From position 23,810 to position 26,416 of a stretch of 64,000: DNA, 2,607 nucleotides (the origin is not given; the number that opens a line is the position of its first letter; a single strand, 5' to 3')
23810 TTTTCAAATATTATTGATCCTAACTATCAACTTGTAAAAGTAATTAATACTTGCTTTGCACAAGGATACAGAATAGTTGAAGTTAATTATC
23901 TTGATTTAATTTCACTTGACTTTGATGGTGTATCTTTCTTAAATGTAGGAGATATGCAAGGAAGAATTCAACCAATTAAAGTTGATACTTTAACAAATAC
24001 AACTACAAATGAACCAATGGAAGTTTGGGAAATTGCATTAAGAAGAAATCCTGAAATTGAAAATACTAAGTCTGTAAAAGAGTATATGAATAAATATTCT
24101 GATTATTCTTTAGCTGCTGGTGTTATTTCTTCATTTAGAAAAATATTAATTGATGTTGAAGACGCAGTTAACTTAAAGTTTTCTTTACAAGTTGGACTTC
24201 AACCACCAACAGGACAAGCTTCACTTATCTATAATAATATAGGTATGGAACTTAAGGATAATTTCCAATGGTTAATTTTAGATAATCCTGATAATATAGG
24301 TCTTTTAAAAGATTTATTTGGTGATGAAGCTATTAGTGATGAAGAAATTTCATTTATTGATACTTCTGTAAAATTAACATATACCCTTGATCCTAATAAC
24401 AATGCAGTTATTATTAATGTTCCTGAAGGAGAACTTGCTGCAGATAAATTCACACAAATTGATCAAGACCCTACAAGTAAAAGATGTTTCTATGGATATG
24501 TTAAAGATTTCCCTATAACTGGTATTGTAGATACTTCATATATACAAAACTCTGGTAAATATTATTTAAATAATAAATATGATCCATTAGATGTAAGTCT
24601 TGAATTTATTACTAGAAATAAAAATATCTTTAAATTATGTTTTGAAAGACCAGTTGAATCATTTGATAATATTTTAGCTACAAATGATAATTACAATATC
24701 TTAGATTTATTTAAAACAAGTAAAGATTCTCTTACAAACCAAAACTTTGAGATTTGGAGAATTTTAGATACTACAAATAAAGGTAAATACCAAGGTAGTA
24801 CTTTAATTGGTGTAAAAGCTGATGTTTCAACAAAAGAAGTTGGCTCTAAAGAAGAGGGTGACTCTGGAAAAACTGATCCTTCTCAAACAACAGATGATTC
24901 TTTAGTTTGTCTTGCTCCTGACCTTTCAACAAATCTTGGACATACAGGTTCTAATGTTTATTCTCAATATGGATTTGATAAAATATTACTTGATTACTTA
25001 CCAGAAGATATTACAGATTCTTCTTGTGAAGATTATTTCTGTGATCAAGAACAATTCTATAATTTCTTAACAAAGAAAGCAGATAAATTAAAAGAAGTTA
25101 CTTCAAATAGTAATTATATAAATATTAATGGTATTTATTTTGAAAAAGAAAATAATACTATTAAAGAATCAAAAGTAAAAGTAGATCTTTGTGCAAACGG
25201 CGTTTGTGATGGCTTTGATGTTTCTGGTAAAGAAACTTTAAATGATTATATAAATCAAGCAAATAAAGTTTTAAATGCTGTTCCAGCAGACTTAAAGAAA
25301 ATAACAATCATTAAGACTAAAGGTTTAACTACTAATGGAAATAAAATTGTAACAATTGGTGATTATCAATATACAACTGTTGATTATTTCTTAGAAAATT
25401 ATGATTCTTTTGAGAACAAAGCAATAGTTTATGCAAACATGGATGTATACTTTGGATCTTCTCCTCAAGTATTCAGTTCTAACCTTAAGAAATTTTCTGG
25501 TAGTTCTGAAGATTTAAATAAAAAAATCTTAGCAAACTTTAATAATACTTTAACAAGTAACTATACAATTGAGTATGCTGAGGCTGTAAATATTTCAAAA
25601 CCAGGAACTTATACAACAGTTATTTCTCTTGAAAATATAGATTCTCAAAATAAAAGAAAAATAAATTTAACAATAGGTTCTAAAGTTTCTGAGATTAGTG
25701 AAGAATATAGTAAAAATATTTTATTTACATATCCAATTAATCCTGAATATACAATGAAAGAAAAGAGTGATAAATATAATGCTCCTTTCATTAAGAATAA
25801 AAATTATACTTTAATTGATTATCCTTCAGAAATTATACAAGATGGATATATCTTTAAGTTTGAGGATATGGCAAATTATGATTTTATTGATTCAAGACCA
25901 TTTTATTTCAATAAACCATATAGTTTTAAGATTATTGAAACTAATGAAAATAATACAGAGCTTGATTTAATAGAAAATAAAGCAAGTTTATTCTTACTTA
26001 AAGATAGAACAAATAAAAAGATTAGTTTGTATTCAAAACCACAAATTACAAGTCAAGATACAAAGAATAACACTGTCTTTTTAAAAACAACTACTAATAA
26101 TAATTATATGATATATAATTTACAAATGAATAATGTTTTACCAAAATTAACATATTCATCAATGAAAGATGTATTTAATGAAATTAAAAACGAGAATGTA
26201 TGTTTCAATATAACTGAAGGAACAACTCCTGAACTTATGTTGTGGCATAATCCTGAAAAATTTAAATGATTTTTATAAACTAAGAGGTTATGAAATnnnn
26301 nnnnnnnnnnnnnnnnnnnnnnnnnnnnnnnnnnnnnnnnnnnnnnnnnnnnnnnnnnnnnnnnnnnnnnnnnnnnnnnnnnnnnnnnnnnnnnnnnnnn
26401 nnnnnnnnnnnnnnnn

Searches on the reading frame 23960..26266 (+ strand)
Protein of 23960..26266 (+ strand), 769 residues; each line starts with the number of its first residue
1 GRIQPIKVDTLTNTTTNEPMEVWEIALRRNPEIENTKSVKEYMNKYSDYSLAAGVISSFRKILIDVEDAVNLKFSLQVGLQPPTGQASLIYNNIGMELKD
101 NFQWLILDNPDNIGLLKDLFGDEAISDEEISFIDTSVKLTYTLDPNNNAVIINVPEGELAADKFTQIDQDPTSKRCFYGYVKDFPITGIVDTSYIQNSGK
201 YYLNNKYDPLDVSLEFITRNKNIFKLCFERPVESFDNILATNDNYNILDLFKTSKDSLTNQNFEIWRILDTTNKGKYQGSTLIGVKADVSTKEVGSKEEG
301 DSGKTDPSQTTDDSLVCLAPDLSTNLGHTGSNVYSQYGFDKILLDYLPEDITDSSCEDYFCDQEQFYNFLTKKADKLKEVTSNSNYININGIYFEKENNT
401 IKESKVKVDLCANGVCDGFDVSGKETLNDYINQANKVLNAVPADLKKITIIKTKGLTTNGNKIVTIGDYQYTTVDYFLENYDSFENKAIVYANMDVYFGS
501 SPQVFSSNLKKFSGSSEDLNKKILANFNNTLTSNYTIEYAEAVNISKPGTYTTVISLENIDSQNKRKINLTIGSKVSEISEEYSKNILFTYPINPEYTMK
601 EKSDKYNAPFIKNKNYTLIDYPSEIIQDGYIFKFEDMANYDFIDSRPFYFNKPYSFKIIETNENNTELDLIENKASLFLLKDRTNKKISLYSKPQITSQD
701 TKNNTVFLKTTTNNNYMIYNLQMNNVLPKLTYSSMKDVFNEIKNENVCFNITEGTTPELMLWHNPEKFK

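Call 64: predict_structure(alignment_id=A4)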
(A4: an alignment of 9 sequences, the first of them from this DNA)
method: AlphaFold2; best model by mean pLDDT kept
length: 769 residues; sequences in the alignment: 9
mean_pLDDT: 55.2   pTM: 0.37
mean pLDDT of the five models: 55.2, 54.8, 48.9, 47.0, 42.3
residues with pLDDT >= 90: 3; 70-90: 216; 50-70: 202; < 50: 348
segments of 3 or more residues with pLDDT < 50: 1-15, 17-116, 122-124, 126-136, 166-169, 236-242, 292-346, 528-531, 582-647, 663-666, 682-684, 701-716, 718-769
pLDDT, mean of each block of 10 residues (from residue 1): 37 45 35 39 42 28 26 29 34 31 33 46 47 54 79 75 52 69 78 74 74 74 75 48 67 81 80 72 81 37 28 31 32 33 44 66 72 73 75 84 70 52 57 72 79 76 85 87 73 73 78 57 53 60 64 77 70 66 45 38 30 30 28 31 46 59 53 54 53 56 45 48 40 43 45 38 39
secondary structure, 60 per line:
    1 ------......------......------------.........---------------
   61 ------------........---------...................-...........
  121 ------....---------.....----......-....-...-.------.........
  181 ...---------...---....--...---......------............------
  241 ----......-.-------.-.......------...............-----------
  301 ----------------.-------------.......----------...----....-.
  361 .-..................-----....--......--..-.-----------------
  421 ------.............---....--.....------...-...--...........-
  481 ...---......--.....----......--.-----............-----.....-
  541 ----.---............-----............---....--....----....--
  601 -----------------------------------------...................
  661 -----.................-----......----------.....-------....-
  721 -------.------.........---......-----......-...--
elements in order (helices of 4 or more, strands of 3 or more residues): E7-12 E19-24 H37-45 E73-80 E90-97 H98-108 H110-120 H127-130 E140-144 E149-154 H156-159 E172-180 E193-195 E199-202 E211-216 E223-231 E245-250 E262-268 E275-289 H331-337 H355-358 H363-380 E386-389 E392-397 H427-439 H443-446 E449-453 E464-466 E469-473 H474-479 H487-492 E495-499 E504-509 H518-529 E535-539 E549-560 E566-577 H581-584 H587-590 H595-598 E642-660 E666-682 E688-693 H704-708 E716-719 H735-743 E747-752 E758-763

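Call 66: fold_search(model_id=the predicted structure, library=pdb)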
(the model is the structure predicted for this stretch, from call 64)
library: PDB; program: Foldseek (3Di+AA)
matches with E <= 10: 331; with E <= 0.001: 0
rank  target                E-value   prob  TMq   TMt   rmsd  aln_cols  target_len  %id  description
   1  6kjk                  1.5e-02  0.63  0.08  0.30   9.4       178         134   12  Structure of the N-terminal domain of PorA (released 2020-07-22)
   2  9mvv_A                1.6e-02  0.30  0.08  0.07  18.1       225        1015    9  Pfs230 (D9-D14) with Pfs48/45 of the endogenous Pfs230-Pfs48/45 complex (released 2025-07-30)
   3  4pib_A                4.8e-02  0.60  0.09  0.30   8.4       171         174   10  Crystal Structure of Uncharacterized Conserved Protein PixA from Burkholderia thailandensis (released 2014-07-02)
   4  7uvh_C                8.3e-02  0.08  0.07  0.18  18.1       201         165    9  Pfs230 domain 1 bound by RUPA-32 Fab (released 2023-02-15)
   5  4pib_B                9.8e-02  0.25  0.09  0.28  14.1       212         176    9  Crystal Structure of Uncharacterized Conserved Protein PixA from Burkholderia thailandensis (released 2014-07-02)
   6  5j7r_A                1.2e-01  0.23  0.05  0.19  16.7       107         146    9  2.5 Angstrom Crystal Structure of Putative Lipoprotein from Clostridium perfringens (released 2016-04-20)
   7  5j7r_B                1.3e-01  0.23  0.05  0.19  17.0       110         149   10  2.5 Angstrom Crystal Structure of Putative Lipoprotein from Clostridium perfringens (released 2016-04-20)
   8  4lzk_B                1.4e-01  0.28  0.09  0.29  13.7       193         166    8  Crystal structure of inclusion body protein (PixA pfam12306) from Burkholderia cenocepacia J2315 (released 2013-11-13)
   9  7kj7_A                1.4e-01  0.41  0.08  0.19   7.4       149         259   11  Plasmodium falciparum protein Pf12p (released 2021-02-03)
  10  4pib_J                2.3e-01  0.18  0.08  0.25   9.6       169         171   12  Crystal Structure of Uncharacterized Conserved Protein PixA from Burkholderia thailandensis (released 2014-07-02)
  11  4q52_A                2.3e-01  0.12  0.07  0.22  15.9       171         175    8  2.60 Angstrom resolution crystal structure of a conserved uncharacterized protein from Chitinophaga pinensis DSM 2588 (released 2014-05-07)
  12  7ubs_A                2.4e-01  0.10  0.08  0.21  15.8       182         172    9  Pfs230 D1 domain in complex with 230AS-26 (released 2023-02-15)
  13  4lzk_A                2.5e-01  0.28  0.09  0.33  13.6       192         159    6  Crystal structure of inclusion body protein (PixA pfam12306) from Burkholderia cenocepacia J2315 (released 2013-11-13)
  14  7o6r                  2.8e-01  0.02  0.04  0.05  23.7       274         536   10  Crystal structure of bovine Hsc70(aa1-554)E213A/D214A in complex with 1H-Indazole (released 2022-05-04)
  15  4q52_D                3.0e-01  0.13  0.06  0.22  15.7       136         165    8  2.60 Angstrom resolution crystal structure of a conserved uncharacterized protein from Chitinophaga pinensis DSM 2588 (released 2014-05-07)
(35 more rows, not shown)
